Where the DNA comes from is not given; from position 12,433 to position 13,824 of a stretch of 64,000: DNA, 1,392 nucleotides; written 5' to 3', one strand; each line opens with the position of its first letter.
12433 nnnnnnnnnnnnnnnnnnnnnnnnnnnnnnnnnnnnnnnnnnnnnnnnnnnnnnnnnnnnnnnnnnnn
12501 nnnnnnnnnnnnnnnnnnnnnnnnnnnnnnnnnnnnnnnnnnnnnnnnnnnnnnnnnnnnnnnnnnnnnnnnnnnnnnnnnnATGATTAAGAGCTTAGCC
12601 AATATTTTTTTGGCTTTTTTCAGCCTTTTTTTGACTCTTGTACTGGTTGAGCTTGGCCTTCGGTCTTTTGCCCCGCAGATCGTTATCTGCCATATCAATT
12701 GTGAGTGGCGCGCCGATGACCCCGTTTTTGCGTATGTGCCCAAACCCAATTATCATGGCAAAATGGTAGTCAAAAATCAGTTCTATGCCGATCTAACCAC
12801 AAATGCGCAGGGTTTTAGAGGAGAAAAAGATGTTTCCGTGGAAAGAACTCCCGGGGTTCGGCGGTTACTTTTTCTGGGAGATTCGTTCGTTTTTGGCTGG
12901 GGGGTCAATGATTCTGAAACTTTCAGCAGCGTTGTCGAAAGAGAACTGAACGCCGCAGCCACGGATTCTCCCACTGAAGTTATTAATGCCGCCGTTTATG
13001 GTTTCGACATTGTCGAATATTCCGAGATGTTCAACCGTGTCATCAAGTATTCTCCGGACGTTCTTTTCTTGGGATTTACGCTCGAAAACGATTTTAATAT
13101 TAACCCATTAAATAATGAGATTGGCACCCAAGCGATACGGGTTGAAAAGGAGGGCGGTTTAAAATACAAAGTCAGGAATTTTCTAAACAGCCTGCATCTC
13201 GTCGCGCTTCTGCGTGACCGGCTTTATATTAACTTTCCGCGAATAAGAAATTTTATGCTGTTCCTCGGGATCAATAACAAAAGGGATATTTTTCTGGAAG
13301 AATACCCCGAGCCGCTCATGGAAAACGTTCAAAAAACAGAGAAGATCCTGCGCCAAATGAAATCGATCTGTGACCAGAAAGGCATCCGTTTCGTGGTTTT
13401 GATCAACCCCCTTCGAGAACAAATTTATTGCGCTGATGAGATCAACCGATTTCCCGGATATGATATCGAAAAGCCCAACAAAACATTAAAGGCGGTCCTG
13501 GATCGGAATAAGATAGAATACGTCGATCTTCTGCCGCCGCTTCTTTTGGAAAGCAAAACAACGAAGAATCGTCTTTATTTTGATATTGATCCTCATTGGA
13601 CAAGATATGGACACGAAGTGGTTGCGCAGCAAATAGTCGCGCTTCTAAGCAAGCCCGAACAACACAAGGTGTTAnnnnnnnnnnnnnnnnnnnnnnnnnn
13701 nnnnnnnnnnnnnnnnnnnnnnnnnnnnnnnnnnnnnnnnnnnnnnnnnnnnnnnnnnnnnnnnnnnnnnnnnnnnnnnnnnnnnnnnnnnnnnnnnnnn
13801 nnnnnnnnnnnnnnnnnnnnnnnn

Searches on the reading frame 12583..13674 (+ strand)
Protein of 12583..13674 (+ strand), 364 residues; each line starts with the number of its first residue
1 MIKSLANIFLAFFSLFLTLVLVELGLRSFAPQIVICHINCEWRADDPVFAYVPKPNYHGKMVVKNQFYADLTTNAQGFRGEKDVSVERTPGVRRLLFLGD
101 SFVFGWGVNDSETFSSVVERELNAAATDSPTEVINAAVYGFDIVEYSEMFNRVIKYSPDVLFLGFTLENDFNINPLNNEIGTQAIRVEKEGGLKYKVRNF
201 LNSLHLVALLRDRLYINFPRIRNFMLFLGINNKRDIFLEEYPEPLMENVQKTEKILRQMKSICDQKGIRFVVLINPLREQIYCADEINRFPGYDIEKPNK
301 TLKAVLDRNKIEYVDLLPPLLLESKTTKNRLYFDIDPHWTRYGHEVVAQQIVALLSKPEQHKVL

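Call 5: search_protein_families(library=pfam, proteins=[window:12583-13674:+], max_evalue=0.01)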
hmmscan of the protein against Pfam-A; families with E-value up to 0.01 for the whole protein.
window:12583-13674:+ (364 aa): 2 families
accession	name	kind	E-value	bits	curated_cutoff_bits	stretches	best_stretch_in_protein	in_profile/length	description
PF13472.12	Lipase_GDSL_2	-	3.2e-10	41.2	32.9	2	97-173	1-77/178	GDSL-like Lipase/Acylhydrolase family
PF16822.11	ALGX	-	1.3e-09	38.6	26.5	1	246-357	22-132/268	SGNH hydrolase-like domain, acetyltransferase AlgX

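Call 37: find_encoding_contigs(protein=window:12583-13674:+, flank=4000, max_places=10)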
Protein window:12583-13674:+ (364 aa): no gene with exactly this product is on record in the collection.
